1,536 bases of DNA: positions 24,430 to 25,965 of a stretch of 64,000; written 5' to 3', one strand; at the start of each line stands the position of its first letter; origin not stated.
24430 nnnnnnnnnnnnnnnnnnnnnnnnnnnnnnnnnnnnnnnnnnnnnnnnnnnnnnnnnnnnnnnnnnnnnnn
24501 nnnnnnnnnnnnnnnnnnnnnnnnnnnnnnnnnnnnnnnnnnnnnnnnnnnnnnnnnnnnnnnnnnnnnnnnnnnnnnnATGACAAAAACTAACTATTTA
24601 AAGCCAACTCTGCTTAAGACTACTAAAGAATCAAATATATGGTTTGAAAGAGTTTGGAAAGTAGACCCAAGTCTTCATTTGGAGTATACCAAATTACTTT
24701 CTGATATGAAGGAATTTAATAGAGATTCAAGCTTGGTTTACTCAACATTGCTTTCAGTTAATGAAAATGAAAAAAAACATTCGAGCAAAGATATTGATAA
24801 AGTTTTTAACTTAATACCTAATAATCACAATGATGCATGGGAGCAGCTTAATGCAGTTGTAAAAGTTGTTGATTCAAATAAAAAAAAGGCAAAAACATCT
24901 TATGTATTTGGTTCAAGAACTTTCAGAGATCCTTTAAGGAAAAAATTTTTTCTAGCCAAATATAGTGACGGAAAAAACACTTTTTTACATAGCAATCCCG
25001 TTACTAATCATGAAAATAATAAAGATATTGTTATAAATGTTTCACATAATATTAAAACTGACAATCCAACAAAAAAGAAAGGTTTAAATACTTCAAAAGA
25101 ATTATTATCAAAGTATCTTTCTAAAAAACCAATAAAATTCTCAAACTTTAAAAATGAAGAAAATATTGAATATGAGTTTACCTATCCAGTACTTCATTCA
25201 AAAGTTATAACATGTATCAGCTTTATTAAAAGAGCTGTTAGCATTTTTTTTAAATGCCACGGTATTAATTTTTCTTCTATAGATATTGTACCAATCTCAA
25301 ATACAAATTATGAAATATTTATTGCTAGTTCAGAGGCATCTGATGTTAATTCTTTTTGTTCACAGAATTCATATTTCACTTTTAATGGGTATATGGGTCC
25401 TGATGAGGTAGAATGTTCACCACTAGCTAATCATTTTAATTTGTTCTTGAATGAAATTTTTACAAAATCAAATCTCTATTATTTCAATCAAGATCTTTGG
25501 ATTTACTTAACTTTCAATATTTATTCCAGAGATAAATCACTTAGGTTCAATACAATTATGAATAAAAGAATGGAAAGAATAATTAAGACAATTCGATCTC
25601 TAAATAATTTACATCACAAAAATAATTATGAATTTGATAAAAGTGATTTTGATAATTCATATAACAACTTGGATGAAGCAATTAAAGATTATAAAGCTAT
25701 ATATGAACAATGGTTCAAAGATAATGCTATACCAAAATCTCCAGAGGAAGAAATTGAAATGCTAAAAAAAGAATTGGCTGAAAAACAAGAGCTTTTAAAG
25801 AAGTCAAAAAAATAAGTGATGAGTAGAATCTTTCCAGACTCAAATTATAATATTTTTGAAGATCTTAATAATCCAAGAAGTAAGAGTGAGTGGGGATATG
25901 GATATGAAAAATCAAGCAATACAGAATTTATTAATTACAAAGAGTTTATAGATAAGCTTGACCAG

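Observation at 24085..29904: Seven-gene AT-rich operon built around an SF1 helicase with unknown partners: candidate defence or satellite-replication module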

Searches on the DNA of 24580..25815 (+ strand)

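Call 83: search_rna_families(sources=[L006, L016, L017, L021, L022], threshold=gathering)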
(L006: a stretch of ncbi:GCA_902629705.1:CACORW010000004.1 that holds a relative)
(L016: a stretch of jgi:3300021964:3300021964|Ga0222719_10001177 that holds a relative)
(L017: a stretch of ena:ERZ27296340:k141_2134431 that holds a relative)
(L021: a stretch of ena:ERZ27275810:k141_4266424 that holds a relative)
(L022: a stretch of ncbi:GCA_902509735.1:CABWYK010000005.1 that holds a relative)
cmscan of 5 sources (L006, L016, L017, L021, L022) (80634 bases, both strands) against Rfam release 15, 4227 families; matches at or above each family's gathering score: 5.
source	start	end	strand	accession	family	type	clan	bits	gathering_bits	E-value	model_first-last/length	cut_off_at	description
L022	6357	6431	+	RF00005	tRNA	Gene; tRNA;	CL00001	67.6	29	1.8e-12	1-71/71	no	tRNA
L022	6273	6345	+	RF00005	tRNA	Gene; tRNA;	CL00001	63.3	29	2.7e-11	1-71/71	no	tRNA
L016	3586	3684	+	RF01725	SAM-I-IV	Cis-reg; riboswitch;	CL00012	48.8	41.1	7.9e-05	1-99/99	no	SAM-I/IV (S-adenosyl methionine) riboswitch aptamer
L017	2041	2139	+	RF01725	SAM-I-IV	Cis-reg; riboswitch;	CL00012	48.8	41.1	7.9e-05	1-99/99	no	SAM-I/IV (S-adenosyl methionine) riboswitch aptamer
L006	8200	8302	+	RF01725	SAM-I-IV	Cis-reg; riboswitch;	CL00012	42.1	41.1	0.0024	1-99/99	no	SAM-I/IV (S-adenosyl methionine) riboswitch aptamer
